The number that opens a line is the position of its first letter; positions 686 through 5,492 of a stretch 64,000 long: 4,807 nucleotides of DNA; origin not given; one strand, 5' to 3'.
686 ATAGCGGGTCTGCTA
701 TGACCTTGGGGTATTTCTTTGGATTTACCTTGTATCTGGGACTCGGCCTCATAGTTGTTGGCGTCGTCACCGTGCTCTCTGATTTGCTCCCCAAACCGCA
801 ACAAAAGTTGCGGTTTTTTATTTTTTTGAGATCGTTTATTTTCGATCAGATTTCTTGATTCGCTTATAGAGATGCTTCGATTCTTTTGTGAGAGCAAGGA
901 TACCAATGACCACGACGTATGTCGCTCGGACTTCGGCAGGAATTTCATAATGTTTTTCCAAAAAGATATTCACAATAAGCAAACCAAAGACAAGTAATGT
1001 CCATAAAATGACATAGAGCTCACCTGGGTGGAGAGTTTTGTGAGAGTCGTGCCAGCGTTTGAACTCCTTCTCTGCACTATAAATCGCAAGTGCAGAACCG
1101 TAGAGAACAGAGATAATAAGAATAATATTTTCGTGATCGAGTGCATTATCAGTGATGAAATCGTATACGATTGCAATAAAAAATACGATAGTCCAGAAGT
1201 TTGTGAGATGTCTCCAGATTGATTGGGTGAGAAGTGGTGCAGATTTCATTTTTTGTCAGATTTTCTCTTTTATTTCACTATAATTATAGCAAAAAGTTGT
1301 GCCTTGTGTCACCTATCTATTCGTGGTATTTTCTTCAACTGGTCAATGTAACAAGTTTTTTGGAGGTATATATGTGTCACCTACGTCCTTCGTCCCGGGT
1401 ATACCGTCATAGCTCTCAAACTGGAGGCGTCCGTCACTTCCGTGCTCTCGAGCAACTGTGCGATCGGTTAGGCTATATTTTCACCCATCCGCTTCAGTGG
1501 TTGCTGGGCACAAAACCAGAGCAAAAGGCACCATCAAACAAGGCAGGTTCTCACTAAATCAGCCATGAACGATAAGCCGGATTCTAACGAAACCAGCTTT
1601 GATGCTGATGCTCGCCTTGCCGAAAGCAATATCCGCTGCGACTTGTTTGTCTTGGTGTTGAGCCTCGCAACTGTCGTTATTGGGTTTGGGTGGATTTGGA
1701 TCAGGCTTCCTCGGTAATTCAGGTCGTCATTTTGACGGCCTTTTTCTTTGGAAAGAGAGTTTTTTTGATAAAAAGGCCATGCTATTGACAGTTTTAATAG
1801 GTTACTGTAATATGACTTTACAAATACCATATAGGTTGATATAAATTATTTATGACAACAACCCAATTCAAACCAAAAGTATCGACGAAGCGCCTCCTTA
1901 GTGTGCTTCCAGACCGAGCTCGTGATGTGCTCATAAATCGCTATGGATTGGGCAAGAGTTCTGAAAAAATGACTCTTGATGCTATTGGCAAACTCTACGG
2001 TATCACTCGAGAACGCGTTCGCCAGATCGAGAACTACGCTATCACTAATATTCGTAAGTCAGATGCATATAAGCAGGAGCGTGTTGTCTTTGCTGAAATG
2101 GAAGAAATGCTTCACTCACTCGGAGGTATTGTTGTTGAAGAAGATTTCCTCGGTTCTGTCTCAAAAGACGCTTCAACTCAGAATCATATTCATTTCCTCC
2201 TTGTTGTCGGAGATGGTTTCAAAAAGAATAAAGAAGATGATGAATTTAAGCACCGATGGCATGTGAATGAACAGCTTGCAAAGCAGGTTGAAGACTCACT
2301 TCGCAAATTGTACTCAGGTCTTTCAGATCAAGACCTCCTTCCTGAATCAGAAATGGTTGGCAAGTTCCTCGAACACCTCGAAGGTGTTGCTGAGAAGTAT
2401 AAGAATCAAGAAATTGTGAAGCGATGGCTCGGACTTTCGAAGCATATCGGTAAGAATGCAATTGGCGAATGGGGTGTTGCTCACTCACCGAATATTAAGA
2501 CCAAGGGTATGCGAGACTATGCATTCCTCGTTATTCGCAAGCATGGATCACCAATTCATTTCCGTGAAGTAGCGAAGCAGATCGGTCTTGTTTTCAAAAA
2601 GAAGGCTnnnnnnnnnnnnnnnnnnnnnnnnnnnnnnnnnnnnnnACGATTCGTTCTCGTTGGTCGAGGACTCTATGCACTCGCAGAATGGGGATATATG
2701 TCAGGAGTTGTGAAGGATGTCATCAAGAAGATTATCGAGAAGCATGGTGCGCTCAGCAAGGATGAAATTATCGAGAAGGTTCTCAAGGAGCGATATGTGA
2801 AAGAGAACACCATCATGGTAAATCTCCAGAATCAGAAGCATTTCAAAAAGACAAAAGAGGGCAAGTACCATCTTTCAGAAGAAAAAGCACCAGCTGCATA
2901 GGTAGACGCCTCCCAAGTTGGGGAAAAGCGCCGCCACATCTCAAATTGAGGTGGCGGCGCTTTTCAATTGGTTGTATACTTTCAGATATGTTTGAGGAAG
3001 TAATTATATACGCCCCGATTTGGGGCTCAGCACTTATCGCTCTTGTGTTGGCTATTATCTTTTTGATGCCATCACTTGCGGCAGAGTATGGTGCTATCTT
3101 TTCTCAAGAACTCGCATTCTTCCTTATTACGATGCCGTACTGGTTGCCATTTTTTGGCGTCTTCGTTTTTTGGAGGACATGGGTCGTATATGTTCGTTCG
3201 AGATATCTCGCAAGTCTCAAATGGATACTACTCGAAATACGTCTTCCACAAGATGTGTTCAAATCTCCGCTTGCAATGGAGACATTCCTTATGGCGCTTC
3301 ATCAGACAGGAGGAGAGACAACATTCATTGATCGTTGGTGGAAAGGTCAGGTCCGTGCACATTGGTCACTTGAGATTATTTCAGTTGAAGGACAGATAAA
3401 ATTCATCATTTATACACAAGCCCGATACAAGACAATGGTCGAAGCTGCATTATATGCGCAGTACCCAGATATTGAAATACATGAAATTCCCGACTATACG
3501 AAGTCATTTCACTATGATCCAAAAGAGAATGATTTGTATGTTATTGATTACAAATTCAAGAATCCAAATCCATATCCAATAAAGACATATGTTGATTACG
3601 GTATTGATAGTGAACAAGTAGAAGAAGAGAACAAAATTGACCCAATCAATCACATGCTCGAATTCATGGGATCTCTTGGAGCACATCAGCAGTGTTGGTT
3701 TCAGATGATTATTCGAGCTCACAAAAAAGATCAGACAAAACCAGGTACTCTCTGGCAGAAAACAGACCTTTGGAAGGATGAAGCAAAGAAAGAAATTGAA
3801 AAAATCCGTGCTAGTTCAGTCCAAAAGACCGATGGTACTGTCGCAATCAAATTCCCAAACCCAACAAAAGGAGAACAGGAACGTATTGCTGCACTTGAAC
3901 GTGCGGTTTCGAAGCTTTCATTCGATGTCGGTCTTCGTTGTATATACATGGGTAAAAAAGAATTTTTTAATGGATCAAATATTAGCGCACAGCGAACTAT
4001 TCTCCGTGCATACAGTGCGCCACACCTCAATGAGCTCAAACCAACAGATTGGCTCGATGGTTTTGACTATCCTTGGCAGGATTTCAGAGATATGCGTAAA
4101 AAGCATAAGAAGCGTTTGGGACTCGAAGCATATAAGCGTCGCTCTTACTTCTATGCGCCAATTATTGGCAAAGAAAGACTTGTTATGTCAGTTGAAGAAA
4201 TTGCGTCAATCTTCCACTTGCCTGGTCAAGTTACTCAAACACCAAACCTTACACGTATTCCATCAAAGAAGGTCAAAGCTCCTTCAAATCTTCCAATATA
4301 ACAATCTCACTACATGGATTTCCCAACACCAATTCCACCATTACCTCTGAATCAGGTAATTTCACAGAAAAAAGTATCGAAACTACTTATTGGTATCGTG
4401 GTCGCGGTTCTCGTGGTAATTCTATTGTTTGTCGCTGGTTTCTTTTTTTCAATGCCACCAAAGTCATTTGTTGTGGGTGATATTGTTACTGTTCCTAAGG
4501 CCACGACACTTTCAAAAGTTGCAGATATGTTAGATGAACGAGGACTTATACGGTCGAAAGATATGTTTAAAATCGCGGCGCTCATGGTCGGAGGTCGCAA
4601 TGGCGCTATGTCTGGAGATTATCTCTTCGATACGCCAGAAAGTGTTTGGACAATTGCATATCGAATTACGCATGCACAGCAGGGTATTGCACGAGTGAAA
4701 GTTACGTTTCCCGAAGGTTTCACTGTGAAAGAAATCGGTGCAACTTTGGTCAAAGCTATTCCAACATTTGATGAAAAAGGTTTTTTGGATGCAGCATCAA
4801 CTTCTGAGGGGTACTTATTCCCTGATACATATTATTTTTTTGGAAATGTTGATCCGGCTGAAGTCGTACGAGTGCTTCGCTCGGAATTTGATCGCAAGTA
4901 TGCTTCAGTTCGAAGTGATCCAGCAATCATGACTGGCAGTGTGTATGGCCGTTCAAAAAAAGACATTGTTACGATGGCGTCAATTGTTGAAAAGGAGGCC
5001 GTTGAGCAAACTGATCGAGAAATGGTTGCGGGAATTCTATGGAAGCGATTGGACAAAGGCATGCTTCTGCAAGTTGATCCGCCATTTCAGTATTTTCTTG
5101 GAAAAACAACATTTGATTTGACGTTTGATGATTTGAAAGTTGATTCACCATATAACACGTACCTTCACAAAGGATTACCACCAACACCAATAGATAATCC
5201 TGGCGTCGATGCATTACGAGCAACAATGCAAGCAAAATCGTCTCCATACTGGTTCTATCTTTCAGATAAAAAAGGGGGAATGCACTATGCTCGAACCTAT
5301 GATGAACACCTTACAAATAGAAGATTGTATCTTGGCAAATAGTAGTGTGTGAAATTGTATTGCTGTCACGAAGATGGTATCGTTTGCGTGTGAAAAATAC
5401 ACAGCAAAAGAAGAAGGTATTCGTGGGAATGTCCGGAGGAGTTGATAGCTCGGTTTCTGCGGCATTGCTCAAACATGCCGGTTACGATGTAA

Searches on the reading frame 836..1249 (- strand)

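Call 34: search_protein_families(library=pfam, proteins=[window:836-1249:-], max_evalue=0.01)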
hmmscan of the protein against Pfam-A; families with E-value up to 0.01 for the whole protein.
window:836-1249:- (137 aa): 2 families
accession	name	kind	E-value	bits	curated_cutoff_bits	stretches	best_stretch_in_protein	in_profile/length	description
PF01790.23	LGT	-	0.00057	19.7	24.9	1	63-118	149-203/240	Prolipoprotein diacylglyceryl transferase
PF05656.20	DUF805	-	0.0013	19.6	25.7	1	12-95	15-95/111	Protein of unknown function (DUF805)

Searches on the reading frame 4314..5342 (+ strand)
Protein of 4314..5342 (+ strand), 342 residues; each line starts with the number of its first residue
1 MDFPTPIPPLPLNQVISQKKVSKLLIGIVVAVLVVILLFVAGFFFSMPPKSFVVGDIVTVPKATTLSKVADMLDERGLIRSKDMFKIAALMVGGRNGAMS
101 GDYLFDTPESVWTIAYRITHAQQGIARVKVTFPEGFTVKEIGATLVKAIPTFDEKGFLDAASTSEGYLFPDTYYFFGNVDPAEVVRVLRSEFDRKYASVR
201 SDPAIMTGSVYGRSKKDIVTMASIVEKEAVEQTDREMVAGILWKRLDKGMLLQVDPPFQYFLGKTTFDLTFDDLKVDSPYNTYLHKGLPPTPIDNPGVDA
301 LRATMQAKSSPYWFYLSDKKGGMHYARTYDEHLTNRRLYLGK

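Call 34: search_protein_families(library=pfam, proteins=[window:4314-5342:+], max_evalue=0.01)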
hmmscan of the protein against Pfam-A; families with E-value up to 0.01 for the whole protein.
window:4314-5342:+ (342 aa): 1 family
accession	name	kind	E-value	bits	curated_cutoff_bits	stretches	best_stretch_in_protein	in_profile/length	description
PF02618.21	YceG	-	8.8e-72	242.3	32.4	1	58-336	1-273/275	YceG-like family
